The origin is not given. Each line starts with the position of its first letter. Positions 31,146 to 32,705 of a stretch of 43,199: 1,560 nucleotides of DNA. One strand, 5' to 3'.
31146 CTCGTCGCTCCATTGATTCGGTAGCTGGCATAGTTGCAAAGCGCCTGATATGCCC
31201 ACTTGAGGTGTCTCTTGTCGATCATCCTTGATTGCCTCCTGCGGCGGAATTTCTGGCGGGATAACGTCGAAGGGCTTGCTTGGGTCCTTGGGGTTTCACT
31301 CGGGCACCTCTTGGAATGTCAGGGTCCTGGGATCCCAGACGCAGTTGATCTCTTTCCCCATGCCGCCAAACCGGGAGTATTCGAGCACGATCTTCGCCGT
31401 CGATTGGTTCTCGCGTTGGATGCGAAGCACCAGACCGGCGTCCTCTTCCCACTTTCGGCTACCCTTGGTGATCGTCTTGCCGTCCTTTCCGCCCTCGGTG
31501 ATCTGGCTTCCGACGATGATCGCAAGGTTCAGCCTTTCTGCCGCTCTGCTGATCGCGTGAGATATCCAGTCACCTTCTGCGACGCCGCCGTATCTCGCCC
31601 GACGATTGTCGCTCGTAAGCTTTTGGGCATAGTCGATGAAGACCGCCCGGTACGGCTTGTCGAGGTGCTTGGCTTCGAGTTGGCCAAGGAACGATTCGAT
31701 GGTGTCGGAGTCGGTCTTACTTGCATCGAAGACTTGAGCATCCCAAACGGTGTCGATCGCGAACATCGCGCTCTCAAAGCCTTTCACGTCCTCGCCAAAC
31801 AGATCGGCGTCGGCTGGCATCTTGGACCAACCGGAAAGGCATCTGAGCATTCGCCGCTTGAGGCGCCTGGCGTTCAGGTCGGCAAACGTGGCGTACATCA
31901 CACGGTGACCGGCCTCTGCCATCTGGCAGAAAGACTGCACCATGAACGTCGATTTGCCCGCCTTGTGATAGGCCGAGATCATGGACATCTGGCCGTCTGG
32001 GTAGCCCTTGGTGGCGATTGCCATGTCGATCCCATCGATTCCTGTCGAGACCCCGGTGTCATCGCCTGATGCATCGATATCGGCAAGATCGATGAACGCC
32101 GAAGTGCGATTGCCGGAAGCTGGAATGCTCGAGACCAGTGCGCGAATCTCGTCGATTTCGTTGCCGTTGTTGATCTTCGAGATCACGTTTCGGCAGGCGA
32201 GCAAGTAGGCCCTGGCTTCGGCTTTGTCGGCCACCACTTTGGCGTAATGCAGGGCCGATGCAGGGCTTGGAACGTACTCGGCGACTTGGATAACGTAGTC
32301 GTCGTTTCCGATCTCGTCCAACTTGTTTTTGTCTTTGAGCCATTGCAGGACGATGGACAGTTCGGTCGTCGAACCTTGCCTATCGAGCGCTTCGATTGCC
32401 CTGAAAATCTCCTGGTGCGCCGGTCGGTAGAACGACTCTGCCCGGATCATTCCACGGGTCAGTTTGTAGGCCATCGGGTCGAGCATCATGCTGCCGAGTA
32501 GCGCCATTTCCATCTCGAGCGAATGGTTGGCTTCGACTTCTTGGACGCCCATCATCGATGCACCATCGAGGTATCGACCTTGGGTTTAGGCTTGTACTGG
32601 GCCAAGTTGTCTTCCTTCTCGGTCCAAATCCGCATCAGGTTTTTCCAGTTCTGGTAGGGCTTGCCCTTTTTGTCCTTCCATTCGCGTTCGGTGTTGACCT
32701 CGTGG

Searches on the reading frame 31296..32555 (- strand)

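Call 26: search_protein_families(library=pfam, proteins=[window:31296-32555:-], max_evalue=0.01)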
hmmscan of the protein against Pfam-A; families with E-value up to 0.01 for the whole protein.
window:31296-32555:- (419 aa): 4 families
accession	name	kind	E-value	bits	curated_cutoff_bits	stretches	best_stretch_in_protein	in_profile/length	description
PF00772.26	DnaB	-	1.8e-26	92.6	23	1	9-110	2-103/103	DnaB-like helicase N terminal domain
PF03796.21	DnaB_C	-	2.4e-11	44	27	1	168-415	1-254/255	DnaB-like helicase C terminal domain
PF06745.19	ATPase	-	5e-08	33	26.6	1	169-317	1-137/231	KaiC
PF13481.12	AAA_25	-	0.00014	22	27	1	185-321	29-163/195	AAA domain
